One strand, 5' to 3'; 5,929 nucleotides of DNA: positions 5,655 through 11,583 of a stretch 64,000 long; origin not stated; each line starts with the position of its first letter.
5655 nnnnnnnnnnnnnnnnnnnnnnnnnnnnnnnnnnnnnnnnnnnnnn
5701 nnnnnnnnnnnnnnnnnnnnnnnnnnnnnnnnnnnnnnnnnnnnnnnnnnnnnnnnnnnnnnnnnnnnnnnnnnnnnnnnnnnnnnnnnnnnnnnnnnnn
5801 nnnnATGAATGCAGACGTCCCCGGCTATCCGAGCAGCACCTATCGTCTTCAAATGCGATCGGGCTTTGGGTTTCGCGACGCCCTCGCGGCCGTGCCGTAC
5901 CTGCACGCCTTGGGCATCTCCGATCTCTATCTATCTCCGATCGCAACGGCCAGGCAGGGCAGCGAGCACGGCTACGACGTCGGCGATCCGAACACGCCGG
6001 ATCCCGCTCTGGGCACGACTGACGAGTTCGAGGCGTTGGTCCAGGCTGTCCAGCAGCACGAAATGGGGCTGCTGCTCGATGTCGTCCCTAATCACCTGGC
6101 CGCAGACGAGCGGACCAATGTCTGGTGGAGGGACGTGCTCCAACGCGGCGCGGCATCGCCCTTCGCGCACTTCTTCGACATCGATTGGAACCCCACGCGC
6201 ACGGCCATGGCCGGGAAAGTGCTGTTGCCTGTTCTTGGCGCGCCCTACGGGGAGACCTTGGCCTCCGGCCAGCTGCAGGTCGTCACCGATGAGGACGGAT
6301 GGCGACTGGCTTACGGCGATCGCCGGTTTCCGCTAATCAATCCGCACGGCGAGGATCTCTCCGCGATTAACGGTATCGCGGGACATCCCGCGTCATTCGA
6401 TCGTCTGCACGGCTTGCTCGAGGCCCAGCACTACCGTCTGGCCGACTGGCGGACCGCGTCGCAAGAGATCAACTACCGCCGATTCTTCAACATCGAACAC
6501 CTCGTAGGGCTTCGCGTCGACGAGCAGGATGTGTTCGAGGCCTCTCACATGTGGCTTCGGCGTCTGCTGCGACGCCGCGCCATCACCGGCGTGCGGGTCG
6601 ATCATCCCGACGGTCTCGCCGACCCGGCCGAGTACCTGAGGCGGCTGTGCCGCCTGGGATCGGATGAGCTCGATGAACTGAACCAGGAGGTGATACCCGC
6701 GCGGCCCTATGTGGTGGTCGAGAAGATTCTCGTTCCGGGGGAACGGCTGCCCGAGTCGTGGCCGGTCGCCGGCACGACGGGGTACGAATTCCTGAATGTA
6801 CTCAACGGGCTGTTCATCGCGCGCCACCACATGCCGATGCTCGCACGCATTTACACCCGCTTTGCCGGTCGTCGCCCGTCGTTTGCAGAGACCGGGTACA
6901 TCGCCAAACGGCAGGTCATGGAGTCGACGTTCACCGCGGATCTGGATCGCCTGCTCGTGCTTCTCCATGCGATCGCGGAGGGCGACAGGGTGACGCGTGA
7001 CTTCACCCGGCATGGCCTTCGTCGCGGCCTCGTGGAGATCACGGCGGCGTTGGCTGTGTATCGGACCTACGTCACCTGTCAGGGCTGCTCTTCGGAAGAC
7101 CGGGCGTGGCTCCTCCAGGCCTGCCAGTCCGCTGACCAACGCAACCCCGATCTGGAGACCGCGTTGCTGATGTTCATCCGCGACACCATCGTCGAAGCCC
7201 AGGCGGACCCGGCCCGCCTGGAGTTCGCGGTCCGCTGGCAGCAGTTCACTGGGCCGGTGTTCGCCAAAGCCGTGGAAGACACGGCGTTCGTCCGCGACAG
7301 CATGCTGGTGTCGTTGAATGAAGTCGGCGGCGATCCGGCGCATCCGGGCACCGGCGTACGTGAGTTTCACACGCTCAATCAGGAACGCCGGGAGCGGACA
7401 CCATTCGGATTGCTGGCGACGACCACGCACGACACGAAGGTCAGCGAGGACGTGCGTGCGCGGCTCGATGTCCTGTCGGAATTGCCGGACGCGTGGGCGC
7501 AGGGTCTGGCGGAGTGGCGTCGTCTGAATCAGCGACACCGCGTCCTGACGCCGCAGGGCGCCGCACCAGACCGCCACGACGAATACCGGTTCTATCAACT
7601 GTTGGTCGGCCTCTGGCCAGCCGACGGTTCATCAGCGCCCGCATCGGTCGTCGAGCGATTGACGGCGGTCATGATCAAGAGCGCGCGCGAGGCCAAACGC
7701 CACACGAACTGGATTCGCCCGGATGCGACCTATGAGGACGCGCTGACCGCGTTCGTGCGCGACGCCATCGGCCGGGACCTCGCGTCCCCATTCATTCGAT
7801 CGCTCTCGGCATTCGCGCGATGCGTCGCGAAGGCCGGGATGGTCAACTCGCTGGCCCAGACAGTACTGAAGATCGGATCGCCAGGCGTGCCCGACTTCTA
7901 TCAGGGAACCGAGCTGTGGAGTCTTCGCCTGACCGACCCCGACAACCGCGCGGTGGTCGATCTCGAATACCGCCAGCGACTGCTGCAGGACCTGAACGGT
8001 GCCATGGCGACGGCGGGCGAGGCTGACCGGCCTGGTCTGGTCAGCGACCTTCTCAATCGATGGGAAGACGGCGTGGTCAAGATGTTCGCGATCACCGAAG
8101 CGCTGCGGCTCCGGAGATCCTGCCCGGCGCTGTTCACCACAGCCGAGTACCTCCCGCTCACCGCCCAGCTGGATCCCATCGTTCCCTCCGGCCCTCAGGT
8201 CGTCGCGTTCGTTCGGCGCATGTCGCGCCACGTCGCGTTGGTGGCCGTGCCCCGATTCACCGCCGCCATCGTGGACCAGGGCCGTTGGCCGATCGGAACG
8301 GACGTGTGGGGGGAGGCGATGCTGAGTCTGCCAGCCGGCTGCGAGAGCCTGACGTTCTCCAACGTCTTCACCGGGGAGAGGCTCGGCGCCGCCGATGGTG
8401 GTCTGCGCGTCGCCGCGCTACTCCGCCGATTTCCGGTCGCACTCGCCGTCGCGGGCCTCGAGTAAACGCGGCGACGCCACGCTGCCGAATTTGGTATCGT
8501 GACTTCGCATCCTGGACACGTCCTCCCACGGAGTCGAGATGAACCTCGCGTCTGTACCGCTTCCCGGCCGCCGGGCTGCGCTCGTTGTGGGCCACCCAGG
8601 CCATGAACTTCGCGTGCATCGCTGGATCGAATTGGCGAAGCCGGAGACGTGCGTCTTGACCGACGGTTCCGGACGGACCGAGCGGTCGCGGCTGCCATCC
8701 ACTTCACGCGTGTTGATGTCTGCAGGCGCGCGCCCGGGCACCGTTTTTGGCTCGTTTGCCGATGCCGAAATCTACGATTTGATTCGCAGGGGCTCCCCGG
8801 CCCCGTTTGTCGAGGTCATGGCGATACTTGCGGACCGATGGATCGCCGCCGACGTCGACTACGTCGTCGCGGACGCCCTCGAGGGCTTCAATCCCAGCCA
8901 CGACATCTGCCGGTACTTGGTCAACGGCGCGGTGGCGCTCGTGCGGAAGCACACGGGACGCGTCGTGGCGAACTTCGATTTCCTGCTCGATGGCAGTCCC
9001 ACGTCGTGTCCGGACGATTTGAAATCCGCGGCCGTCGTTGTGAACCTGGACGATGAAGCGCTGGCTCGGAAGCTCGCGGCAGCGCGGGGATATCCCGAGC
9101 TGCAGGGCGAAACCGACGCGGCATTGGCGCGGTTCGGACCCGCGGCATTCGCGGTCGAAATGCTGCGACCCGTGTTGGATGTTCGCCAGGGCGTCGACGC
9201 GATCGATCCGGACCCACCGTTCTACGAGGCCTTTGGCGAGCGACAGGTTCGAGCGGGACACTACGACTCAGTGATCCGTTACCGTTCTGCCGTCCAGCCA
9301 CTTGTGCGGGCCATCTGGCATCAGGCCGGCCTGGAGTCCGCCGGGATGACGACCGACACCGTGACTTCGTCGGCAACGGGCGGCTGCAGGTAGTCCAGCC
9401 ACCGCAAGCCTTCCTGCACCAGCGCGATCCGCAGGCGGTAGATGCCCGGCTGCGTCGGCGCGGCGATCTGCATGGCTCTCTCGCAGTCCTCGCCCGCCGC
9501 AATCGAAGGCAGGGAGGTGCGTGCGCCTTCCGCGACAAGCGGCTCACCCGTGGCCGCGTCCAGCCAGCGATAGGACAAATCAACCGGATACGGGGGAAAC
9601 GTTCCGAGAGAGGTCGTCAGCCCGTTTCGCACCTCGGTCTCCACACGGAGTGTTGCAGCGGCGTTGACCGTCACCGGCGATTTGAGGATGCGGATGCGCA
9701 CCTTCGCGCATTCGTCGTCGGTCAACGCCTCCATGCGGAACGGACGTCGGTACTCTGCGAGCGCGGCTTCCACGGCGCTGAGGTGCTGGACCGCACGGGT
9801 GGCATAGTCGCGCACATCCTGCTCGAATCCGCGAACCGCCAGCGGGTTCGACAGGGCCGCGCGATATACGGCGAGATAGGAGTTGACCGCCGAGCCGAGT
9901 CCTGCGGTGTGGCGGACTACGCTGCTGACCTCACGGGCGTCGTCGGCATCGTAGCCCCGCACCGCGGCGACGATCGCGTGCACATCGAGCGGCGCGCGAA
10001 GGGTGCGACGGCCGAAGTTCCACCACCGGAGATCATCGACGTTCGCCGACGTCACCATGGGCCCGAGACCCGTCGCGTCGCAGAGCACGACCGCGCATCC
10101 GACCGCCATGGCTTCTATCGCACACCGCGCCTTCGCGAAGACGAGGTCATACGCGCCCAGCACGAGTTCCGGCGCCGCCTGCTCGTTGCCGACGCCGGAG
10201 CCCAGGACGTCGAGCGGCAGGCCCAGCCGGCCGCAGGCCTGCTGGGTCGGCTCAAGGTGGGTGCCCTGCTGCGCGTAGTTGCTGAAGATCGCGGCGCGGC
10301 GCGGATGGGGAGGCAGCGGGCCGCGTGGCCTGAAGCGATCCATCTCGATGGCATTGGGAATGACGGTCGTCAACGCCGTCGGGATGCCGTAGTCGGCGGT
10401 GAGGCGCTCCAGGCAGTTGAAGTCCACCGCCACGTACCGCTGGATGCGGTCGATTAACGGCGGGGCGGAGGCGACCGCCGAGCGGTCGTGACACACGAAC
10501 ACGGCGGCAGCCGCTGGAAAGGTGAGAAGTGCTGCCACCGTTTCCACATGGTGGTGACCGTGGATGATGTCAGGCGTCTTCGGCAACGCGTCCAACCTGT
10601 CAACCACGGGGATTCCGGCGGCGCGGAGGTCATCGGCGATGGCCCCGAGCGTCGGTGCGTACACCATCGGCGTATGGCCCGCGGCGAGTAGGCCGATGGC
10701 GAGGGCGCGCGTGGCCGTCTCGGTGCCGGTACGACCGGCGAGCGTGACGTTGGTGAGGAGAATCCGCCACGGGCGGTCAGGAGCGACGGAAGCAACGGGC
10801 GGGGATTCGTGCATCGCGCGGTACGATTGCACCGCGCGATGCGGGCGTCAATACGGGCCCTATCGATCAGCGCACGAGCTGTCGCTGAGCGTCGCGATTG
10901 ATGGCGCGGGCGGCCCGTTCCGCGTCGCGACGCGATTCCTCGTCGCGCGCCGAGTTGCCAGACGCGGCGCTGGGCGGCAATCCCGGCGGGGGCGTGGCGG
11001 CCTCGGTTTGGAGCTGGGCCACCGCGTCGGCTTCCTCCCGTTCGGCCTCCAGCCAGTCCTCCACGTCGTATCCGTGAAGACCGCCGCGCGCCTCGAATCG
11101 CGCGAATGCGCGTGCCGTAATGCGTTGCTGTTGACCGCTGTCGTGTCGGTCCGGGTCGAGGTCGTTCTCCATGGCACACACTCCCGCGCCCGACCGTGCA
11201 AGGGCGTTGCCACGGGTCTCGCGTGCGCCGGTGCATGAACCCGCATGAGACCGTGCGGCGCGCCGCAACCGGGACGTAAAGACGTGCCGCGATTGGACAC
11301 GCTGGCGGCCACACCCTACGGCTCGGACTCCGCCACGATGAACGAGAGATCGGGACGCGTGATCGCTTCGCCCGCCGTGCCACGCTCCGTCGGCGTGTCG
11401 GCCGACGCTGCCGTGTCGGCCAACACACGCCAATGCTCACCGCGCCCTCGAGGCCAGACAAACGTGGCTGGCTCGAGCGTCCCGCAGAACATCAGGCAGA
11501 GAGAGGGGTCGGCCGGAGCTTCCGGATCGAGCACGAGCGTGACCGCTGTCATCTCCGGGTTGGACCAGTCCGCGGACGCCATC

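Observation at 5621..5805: Divergent sigma-54 promoter pair sharing one inverted repeat, between the stress operon and treY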

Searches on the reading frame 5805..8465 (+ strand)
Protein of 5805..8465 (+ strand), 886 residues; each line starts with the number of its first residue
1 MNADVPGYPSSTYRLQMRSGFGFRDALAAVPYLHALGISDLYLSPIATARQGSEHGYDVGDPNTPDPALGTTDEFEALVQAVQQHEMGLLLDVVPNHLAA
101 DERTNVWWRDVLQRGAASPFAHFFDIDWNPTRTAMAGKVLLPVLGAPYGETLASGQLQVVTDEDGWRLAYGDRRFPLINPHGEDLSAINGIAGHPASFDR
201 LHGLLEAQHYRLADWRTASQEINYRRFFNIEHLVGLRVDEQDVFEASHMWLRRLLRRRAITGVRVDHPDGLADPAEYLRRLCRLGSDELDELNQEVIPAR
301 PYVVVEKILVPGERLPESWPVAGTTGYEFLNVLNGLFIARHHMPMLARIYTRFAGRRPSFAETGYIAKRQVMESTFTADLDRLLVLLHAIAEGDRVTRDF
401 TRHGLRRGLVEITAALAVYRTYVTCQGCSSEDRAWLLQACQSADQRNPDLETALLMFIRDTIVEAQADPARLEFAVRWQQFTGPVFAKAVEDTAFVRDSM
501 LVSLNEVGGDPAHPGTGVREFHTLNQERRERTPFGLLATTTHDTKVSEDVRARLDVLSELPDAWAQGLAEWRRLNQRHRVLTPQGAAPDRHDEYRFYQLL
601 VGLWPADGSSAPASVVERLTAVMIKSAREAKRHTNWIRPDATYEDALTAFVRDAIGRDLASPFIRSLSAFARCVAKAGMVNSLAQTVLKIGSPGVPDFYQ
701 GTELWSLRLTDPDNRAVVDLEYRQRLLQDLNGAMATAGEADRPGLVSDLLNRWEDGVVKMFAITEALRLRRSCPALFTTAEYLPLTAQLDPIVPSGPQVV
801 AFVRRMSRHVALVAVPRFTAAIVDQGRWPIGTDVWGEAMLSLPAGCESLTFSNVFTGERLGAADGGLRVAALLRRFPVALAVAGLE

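Call 8: search_protein_families(library=pfam, proteins=[window:5805-8465:+], max_evalue=0.01)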
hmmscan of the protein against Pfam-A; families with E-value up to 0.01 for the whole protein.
window:5805-8465:+ (886 aa): 1 family
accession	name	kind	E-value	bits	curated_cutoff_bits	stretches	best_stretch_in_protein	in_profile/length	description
PF00128.31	Alpha-amylase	-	9.8e-17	61.7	22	1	30-127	25-115/446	Alpha amylase, catalytic domain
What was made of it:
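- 5805..8465 (+): treY (maltooligosyl-trehalose synthase). Alpha-amylase domain (call 8).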

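Call 9: find_related_loci(query=window:5805-8465:+, collection=genome_contigs, flank=6000)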
Query window:5805-8465:+ (886 aa) in genome_contigs; peptide patterns used: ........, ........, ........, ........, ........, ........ (x = any residue, [..] = any of these).
63 stretches matched a pattern; 29 encode a relative of the query (tblastn E <= 1e-3); 29 distinct loci.
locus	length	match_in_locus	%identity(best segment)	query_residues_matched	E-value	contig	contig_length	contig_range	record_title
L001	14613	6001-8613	62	9-884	0e+0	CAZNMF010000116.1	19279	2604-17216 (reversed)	MAG TPA_asm: uncultured Solibacteraceae bacterium isolate binchicken_co84_192 genome assembly, contig: k141_1217627, who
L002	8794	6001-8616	62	9-883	0e+0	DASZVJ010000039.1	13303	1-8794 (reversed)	MAG TPA_asm: Vicinamibacterales bacterium isolate SMAG_U6128 k141_403965, whole genome shotgun sequence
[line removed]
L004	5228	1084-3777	44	9-883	0e+0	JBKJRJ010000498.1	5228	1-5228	MAG: Vicinamibacterales bacterium isolate ant_bin.531 k117_3802863, whole genome shotgun sequence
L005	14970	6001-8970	36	6-880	0e+0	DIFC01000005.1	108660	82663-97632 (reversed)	MAG TPA_asm: Deltaproteobacteria bacterium UBA5758 UBA5758_contig_20269, whole genome shotgun sequence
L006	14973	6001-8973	37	5-880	0e+0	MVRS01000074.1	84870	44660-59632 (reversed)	MAG: Syntrophorhabdus sp. PtaU1.Bin058 A4E64_contig000074, whole genome shotgun sequence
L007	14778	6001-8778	38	5-880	1e-171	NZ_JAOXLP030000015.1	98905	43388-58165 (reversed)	Roseomonas xinghualingensis strain SXEYE001 Scaffold15_1, whole genome shotgun sequence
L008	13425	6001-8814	37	9-880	3e-171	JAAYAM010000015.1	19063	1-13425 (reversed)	MAG: Acidobacteria bacterium isolate AS06rmzACSIP_132 24698_AS06, whole genome shotgun sequence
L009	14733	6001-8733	39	5-866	9e-170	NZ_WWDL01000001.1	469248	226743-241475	Roseomonas harenae strain CPCC 101081 NODE_1, whole genome shotgun sequence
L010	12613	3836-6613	36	9-883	6e-169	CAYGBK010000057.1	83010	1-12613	MAG TPA_asm: uncultured Thermodesulfobacteriota bacterium isolate ERP108616_co1_309 genome assembly, contig: k119_886392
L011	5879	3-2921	39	32-880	1e-169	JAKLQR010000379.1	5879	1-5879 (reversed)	MAG: Thermodesulfovibrionales bacterium isolate bin S2.74 k141_740792, whole genome shotgun sequence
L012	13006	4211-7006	37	11-880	1e-166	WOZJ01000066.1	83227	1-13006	MAG: Nitrospirae bacterium isolate WOFB21 NODE_89_length_83227_cov_86.153585, whole genome shotgun sequence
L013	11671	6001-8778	41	9-883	3e-161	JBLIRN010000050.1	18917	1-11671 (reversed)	MAG: bacterium isolate MG2_202303_bin_136 MG2_202303_bin_136_scaffold_50, whole genome shotgun sequence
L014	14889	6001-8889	39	9-860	9e-159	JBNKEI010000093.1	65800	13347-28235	MAG: Myxococcales bacterium isolate F1.bin.15.orig k141_895991, whole genome shotgun sequence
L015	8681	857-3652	40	3-883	1e-158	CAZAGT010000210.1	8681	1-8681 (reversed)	MAG TPA_asm: uncultured Desulfobacteraceae bacterium isolate binchicken_co294_166 genome assembly, contig: NODE_7197_len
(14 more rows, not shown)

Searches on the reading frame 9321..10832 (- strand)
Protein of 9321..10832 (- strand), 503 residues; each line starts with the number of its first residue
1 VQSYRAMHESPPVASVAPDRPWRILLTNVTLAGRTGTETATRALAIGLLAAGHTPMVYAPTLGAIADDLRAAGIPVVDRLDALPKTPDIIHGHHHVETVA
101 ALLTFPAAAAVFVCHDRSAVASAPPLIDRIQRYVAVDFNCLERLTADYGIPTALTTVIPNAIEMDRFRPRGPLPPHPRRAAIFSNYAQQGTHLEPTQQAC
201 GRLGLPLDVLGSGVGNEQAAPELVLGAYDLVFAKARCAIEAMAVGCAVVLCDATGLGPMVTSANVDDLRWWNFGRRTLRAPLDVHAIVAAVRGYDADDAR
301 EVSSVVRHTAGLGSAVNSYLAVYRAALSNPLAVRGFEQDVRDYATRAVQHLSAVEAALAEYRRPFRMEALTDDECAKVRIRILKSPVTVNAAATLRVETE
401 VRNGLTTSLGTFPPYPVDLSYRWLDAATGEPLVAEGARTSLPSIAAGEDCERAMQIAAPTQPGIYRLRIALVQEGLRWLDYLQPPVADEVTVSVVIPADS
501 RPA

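Call 8: search_protein_families(library=pfam, proteins=[window:9321-10832:-], max_evalue=0.01)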
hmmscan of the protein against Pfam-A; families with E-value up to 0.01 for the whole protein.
window:9321-10832:- (503 aa): 1 family
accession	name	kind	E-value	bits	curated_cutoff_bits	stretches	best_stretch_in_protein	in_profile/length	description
PF13439.12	Glyco_transf_4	-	5.3e-08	33.5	28.5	1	36-166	3-170/170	Glycosyltransferase Family 4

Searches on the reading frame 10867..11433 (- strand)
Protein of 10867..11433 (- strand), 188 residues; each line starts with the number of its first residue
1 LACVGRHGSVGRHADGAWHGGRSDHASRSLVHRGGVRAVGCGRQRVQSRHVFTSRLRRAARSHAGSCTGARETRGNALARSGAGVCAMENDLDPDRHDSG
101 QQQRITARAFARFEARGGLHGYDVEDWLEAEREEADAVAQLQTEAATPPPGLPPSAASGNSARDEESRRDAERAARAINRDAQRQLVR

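Call 8: search_protein_families(library=pfam, proteins=[window:10867-11433:-], max_evalue=0.01)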
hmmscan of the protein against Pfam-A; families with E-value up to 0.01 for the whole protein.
window:10867-11433:- (188 aa): 1 family
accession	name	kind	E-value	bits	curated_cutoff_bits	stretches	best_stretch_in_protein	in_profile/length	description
PF11154.13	DUF2934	-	2.5e-08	33.9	22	1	102-133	3-34/37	Protein of unknown function (DUF2934)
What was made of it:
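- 11197..11212 (-): P_DUF2934: sigma-54-type promoter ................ upstream of the 101-aa DUF2934 gene (10867-11172). Pfam DUF2934 (call 8).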
